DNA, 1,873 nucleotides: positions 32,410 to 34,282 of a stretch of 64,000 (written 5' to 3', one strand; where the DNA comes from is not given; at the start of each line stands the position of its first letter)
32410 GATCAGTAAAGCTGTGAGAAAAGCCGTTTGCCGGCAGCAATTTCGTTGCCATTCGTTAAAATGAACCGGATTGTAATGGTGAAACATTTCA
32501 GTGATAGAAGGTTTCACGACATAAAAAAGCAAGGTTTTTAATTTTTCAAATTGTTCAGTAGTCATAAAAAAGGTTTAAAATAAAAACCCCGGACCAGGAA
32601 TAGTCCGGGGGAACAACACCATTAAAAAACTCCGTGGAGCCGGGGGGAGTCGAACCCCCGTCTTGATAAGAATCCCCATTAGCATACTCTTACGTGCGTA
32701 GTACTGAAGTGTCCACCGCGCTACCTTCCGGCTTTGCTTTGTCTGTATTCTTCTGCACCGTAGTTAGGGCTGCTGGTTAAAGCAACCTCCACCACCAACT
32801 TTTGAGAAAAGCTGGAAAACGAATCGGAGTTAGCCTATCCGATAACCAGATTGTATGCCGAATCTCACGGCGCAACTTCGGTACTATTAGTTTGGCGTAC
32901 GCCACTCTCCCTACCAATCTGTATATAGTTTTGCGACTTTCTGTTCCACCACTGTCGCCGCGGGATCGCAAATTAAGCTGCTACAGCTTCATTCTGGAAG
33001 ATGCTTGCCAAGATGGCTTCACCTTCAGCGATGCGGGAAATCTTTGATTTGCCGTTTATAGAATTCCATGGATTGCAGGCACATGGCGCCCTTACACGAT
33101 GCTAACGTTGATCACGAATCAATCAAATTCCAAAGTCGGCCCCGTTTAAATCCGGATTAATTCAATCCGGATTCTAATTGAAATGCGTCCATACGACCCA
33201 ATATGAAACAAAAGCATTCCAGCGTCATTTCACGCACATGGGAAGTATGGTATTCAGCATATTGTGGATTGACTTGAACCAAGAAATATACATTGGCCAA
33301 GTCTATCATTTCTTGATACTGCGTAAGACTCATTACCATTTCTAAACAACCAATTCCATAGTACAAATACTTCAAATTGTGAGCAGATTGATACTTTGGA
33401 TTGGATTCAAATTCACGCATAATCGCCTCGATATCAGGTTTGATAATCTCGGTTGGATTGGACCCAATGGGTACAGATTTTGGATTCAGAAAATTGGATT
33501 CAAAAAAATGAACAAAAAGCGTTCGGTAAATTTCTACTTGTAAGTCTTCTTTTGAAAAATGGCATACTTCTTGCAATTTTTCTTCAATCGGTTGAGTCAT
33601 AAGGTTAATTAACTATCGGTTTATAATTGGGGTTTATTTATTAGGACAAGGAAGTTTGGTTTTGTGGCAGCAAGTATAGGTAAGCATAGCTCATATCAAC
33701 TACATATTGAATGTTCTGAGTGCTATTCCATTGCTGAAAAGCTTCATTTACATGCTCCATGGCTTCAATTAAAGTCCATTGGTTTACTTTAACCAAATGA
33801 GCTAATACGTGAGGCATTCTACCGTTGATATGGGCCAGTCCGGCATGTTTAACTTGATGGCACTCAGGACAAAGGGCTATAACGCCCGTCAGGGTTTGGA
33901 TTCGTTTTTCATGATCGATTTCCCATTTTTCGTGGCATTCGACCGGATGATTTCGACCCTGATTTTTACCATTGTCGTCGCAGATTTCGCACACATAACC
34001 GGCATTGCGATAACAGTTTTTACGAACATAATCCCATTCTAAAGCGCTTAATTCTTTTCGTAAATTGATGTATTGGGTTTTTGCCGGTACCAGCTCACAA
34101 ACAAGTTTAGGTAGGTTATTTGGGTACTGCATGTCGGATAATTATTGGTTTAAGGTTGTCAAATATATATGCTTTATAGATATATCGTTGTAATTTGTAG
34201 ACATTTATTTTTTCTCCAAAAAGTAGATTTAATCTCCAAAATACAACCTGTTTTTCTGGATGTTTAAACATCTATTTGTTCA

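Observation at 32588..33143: Phage-encoded tmRNA (ssrA) embedded in the accessory region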

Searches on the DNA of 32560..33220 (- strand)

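Call 12: search_dna_similar(query=window:32560-33220:-, collection=phages, mode=distant, max_rows=20, max_evalue=0.001)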
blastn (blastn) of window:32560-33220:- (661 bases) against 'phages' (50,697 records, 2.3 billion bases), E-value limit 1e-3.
No match.

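Call 49: search_rna_families(source=window, start=32560, end=33220, threshold=evalue, max_evalue=5)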
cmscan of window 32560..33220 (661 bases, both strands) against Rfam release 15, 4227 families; matches with E-value up to 5: 9.
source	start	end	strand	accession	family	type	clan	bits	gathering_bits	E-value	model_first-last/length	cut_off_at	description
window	32632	33143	-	RF00023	tmRNA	Gene;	CL00001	57.1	47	9.9e-22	1-374/374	no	transfer-messenger RNA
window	32579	32653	-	RF02837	anti-hemB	Gene; sRNA;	-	25.8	49.5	0.00081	1-81/81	no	Burkholderia RNA 7 (anti-hemB)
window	32577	32610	-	RF02401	ClpQY_promoter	Cis-reg;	-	20.9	42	0.037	1-29/57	no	ClpQY promoter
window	32578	32669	-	RF02230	sX11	Gene; sRNA;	-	20.2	70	0.19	1-138/138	no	Proteobacterial sRNA sX11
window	32580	32652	-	RF02278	Betaproteobacteria_toxic_sRNA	Gene; sRNA;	-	19.2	50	0.25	1-64/64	no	Betaproteobacteria toxic small RNA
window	32780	32867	-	RF01761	wcaG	Cis-reg;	-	17.7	42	0.91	1-98/98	no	wcaG RNA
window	32634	32675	+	RF04354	Plastid-ycf2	Cis-reg;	-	17.3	65.7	1.1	1-75/75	no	Plastid-ycf2 5UTR RNA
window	32635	32682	+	RF04351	Plastid-psbl-rps4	Cis-reg;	-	15.7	68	2.4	1-53/53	no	Plastid-psbl-rps4 3UTR RNA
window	32613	32659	-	RF04321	tmRNA_permuted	Gene;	-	11.9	47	4.3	36-94/213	no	permuted transfer-messenger RNA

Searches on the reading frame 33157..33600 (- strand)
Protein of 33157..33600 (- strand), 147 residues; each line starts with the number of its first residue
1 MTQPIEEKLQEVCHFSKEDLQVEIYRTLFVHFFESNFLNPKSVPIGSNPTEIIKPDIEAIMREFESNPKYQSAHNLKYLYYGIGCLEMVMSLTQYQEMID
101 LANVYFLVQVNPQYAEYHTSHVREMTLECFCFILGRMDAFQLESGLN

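Call 11: search_protein_families(library=pfam, proteins=[window:33157-33600:-], max_evalue=0.01)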
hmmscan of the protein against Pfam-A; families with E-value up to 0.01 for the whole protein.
window:33157-33600:- (147 aa): 0 families

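Call 20: find_related_loci(query=window:33157-33600:-, collection=viral_contigs, flank=6000)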
Query window:33157-33600:- (147 aa) in viral_contigs; peptide patterns used: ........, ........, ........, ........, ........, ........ (x = any residue, [..] = any of these).
2 stretches matched a pattern, but none encodes a relative of the query by tblastn (E <= 1e-3).

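Call 22: find_encoding_contigs(protein=window:33157-33600:-, flank=3000, max_places=8)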
Protein window:33157-33600:- (147 aa): 4 contigs read that carry it; 1 place shown.
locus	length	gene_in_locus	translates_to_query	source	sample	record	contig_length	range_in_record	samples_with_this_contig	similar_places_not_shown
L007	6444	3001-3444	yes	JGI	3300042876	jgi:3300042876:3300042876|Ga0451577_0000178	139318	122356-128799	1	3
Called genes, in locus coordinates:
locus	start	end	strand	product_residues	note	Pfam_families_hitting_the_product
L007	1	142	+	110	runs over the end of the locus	-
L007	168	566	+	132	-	-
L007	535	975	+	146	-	-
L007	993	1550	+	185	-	PF04002:RadC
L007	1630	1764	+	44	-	-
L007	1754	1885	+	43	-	-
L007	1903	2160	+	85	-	-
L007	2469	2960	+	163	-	-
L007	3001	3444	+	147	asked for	-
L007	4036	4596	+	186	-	-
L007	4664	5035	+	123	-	-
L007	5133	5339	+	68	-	-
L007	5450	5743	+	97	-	-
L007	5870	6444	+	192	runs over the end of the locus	-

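Call 31: search_protein_families(library=phrogs, proteins=[window:33157-33600:-], max_evalue=0.001)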
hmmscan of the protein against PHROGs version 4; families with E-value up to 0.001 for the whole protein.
window:33157-33600:- (147 aa): 0 families

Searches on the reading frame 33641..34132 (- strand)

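Call 11: search_protein_families(library=pfam, proteins=[window:33641-34132:-], max_evalue=0.01)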
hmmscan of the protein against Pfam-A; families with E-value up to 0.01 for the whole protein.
window:33641-34132:- (163 aa): 0 families

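Call 31: search_protein_families(library=phrogs, proteins=[window:33641-34132:-], max_evalue=0.001)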
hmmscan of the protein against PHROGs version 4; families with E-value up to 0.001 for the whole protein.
window:33641-34132:- (163 aa): 6 families
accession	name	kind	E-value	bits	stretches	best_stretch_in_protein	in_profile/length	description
phrog_5200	-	DNA, RNA and nucleotide metabolism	1.9e-45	155.6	1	9-158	4-148/154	HNH endonuclease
phrog_119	-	DNA, RNA and nucleotide metabolism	2.8e-07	30.7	1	26-151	184-316/443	HNH endonuclease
phrog_144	-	DNA, RNA and nucleotide metabolism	3e-05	24.7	1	32-115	71-144/175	HNH endonuclease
phrog_1271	-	DNA, RNA and nucleotide metabolism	9.5e-05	22.9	1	29-111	250-330/361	HNH endonuclease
phrog_8048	-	DNA, RNA and nucleotide metabolism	0.00036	20.8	1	33-98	164-228/273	HNH endonuclease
phrog_333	-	DNA, RNA and nucleotide metabolism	0.00053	21.2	1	31-95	19-78/138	HNH endonuclease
